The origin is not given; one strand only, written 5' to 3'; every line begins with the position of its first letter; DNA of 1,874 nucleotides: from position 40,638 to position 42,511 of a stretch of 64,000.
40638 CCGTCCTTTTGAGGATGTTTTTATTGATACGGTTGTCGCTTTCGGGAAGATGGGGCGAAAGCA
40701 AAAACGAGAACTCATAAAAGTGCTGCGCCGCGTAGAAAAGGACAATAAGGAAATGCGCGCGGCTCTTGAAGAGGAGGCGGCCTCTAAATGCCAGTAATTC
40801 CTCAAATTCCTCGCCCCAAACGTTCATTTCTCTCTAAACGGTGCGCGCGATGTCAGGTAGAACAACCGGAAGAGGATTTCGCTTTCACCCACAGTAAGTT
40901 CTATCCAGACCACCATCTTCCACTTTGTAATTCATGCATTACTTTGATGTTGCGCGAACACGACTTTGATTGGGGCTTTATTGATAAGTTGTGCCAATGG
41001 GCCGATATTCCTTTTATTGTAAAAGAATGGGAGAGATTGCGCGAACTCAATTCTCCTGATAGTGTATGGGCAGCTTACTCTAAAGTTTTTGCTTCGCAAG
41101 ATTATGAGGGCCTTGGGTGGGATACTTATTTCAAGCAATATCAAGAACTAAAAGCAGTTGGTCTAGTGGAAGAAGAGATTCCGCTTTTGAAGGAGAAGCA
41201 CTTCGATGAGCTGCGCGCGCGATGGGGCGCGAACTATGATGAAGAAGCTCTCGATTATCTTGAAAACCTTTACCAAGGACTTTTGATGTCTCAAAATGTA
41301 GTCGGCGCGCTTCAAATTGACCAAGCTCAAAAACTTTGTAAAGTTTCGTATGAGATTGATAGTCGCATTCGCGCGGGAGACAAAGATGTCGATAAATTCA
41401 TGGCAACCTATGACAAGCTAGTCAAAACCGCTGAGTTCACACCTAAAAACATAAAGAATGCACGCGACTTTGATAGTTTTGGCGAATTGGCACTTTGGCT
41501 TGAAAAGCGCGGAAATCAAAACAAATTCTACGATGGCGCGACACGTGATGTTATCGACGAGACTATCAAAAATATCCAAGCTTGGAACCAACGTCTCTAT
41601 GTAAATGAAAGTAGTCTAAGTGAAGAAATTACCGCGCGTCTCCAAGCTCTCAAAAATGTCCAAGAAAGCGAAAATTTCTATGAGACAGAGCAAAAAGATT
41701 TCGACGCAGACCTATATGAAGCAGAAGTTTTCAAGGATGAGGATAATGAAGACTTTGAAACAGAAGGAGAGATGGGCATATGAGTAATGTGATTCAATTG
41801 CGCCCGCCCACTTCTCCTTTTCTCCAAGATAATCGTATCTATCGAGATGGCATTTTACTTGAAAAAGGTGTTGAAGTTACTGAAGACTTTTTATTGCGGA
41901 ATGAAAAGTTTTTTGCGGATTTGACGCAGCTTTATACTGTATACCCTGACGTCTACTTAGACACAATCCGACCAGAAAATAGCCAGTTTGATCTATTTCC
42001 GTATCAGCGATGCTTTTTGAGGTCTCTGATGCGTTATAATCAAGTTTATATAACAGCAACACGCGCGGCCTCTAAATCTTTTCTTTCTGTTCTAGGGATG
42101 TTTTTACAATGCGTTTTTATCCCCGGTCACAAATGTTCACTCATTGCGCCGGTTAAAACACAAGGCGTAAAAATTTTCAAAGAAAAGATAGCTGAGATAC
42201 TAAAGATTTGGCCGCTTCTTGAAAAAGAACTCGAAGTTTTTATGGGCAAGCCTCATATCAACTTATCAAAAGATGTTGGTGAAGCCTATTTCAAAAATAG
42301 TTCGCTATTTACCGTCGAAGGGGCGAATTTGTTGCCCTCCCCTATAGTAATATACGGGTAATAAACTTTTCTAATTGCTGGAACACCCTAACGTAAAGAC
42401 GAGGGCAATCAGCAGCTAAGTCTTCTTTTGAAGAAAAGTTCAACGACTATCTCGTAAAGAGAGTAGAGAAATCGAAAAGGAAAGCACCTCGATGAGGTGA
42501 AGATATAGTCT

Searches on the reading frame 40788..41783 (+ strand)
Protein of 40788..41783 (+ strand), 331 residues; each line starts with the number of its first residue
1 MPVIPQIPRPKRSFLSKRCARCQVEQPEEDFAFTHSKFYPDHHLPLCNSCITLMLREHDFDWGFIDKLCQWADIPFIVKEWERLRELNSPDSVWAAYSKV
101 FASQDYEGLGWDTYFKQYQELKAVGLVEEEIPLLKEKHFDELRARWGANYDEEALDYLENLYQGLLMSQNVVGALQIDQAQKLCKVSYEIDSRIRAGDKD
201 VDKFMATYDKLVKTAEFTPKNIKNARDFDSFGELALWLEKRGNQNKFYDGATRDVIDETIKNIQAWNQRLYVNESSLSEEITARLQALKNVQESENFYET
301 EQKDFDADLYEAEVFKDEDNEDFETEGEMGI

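Call 10: search_protein_families(library=pfam, max_evalue=0.01, proteins=[window:40788-41783:+])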
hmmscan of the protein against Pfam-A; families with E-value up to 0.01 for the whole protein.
window:40788-41783:+ (331 aa): 0 families

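Call 37: search_protein_families(library=phrogs, max_evalue=0.001, proteins=[window:40788-41783:+])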
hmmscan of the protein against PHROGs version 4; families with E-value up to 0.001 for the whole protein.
window:40788-41783:+ (331 aa): 1 family
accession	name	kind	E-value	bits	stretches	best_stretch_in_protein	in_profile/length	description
phrog_3314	-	unknown function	1.7e-37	130.5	1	16-283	6-276/286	-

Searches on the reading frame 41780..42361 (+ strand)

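Call 37: search_protein_families(library=phrogs, max_evalue=0.001, proteins=[window:41780-42361:+])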
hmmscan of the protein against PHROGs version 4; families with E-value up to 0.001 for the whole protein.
window:41780-42361:+ (193 aa): 1 family
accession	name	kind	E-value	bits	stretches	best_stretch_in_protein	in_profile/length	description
phrog_15503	-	unknown function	5.8e-32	112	1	30-180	29-173/245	-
